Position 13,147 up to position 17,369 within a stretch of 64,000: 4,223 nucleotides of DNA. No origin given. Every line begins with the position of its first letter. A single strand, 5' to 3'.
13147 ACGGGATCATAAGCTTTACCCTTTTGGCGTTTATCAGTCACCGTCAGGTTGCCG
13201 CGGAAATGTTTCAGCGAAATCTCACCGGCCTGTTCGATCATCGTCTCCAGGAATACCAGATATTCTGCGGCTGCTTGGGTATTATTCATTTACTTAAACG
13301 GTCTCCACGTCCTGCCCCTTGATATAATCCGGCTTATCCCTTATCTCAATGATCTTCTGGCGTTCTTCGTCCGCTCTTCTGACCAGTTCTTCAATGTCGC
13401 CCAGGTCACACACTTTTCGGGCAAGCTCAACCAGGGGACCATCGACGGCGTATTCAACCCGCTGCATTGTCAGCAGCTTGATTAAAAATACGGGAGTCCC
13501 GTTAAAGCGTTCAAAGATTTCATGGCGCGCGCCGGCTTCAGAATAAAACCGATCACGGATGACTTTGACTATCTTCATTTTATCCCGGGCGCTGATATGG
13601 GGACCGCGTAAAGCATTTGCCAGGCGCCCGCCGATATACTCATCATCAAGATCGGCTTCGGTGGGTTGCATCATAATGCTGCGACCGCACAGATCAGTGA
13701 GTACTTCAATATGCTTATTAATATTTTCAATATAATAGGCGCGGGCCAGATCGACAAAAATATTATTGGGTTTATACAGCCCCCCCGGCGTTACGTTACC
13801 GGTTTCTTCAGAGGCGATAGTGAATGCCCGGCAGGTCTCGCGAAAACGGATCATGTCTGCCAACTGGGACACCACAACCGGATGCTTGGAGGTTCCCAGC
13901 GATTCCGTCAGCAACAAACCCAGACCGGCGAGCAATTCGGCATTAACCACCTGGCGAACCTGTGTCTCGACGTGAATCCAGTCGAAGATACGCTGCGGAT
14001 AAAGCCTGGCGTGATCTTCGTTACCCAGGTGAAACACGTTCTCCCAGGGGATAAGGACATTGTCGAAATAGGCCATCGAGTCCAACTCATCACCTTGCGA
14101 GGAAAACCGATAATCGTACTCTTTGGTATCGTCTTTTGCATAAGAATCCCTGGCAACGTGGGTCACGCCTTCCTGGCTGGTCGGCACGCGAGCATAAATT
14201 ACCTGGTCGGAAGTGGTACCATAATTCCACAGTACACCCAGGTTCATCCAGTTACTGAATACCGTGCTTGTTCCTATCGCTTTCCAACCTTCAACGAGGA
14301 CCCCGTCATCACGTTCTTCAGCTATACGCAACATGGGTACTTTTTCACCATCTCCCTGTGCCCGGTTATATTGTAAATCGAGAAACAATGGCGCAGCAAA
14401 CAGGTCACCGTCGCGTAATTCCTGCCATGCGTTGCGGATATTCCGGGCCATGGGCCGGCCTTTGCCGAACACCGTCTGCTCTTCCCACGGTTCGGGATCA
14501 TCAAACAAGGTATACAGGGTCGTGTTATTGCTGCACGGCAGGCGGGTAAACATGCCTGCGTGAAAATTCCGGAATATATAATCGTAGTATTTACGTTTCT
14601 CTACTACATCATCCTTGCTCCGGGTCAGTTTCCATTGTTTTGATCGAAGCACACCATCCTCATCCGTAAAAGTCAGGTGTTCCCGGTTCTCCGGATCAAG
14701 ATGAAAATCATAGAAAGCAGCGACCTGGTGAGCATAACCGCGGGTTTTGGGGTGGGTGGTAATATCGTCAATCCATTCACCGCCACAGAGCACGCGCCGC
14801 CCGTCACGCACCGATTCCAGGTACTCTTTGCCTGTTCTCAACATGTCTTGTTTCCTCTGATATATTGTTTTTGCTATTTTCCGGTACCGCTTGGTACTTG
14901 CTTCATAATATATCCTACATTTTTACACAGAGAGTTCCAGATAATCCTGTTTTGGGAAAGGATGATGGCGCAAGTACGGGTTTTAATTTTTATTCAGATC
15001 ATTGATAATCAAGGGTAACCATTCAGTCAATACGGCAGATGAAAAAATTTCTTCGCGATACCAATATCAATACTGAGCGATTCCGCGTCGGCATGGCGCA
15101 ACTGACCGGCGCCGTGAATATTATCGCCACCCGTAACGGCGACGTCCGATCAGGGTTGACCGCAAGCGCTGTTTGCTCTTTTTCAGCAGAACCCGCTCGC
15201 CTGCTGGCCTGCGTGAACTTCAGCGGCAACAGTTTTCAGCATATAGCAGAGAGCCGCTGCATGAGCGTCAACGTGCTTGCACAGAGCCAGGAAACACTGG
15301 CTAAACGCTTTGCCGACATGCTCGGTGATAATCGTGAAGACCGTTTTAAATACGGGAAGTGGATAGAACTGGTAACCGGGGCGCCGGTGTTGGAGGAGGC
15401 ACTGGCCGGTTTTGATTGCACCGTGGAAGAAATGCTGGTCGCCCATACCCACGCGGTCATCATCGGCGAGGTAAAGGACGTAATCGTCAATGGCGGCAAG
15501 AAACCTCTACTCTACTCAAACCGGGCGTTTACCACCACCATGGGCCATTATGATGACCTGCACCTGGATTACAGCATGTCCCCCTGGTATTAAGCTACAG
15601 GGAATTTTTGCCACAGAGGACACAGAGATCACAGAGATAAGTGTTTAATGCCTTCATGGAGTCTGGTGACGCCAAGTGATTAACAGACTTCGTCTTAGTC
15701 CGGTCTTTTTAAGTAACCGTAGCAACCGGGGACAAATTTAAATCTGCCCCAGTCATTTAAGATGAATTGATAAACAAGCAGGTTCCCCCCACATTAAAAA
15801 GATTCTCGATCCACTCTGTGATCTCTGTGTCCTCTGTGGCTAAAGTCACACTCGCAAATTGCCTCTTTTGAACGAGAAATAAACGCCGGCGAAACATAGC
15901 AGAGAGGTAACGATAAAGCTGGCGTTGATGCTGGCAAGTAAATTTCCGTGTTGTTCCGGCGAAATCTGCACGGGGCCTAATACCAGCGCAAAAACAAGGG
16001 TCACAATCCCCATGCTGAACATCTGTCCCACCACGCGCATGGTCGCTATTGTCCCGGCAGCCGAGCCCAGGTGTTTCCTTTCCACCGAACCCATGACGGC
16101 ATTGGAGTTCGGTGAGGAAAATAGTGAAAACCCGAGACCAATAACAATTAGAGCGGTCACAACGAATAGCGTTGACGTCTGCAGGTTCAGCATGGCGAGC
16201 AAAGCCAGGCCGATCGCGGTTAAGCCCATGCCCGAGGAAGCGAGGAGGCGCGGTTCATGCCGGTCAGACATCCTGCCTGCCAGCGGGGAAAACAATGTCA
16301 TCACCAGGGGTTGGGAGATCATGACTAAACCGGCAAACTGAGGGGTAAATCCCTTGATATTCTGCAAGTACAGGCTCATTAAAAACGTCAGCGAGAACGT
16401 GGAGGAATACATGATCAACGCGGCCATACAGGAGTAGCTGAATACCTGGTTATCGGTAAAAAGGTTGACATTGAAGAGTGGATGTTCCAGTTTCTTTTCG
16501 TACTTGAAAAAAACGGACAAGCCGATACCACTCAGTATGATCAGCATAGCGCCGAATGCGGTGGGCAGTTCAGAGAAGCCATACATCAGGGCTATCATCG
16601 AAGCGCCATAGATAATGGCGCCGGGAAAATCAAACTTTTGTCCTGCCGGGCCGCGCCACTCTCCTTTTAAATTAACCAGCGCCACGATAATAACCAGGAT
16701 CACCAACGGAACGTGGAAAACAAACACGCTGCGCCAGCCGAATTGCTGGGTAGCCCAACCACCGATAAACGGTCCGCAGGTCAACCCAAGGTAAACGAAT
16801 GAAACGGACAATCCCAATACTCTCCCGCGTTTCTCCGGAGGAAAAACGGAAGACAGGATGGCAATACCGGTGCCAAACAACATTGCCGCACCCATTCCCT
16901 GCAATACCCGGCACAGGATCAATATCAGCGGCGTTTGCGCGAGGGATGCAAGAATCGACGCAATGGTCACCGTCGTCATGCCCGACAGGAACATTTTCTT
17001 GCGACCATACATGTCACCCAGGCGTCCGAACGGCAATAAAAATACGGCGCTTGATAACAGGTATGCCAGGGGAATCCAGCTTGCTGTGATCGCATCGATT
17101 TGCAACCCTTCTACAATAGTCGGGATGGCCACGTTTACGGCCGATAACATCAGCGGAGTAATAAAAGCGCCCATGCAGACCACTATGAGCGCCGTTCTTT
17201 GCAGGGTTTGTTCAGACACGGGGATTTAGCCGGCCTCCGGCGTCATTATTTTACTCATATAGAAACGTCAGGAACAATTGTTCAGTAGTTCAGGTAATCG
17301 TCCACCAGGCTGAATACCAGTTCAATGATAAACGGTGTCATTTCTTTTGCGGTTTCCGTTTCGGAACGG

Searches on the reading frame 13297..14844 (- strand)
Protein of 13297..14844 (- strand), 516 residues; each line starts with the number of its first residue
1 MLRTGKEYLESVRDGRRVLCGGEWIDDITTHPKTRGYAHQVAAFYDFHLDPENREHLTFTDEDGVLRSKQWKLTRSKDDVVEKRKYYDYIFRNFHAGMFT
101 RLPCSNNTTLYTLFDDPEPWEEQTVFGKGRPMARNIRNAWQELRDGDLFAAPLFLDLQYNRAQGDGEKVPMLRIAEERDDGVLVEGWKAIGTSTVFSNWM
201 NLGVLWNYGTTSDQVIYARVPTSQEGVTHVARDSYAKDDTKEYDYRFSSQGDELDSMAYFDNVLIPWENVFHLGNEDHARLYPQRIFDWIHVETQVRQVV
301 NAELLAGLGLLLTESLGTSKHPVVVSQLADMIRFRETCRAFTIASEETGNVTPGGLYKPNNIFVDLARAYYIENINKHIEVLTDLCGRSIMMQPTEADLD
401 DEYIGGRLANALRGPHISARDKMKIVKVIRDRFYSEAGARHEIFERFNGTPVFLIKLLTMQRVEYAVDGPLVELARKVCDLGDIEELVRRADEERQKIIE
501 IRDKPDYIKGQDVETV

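Call 40: search_protein_families(library=pfam, proteins=[window:13297-14844:-], max_evalue=0.00001)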
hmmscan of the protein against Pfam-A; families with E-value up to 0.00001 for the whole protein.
window:13297-14844:- (516 aa): 2 families
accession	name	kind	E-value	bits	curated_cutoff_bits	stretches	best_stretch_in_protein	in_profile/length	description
PF11794.13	HpaB_N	-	1.7e-54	185.7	35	1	4-271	1-269/270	4-hydroxyphenylacetate 3-hydroxylase N terminal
PF03241.18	HpaB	-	7.7e-35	120.3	25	1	294-456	18-181/202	4-hydroxyphenylacetate 3-hydroxylase C terminal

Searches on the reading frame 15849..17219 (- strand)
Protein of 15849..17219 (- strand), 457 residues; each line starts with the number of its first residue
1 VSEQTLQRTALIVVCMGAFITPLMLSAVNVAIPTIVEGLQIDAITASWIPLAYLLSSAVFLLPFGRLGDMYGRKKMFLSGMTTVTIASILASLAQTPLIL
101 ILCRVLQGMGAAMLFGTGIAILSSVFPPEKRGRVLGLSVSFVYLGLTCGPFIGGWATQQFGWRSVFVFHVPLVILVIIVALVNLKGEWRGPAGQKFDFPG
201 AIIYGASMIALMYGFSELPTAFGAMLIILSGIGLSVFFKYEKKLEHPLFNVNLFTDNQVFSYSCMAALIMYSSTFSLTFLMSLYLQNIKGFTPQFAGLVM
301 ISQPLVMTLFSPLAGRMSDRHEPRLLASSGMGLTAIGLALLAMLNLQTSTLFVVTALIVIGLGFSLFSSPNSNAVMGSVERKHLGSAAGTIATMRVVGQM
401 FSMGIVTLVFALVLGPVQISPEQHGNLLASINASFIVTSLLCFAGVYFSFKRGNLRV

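Call 40: search_protein_families(library=pfam, proteins=[window:15849-17219:-], max_evalue=0.00001)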
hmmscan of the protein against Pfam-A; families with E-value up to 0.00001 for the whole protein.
window:15849-17219:- (457 aa): 2 families
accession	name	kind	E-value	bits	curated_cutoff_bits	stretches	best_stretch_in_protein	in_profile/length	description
PF07690.21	MFS_1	-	1.4e-65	222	33.4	2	15-402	2-346/347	Major Facilitator Superfamily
PF00083.30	Sugar_tr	-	5.9e-08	32.5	22.3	1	43-181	45-189/452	Sugar (and other) transporter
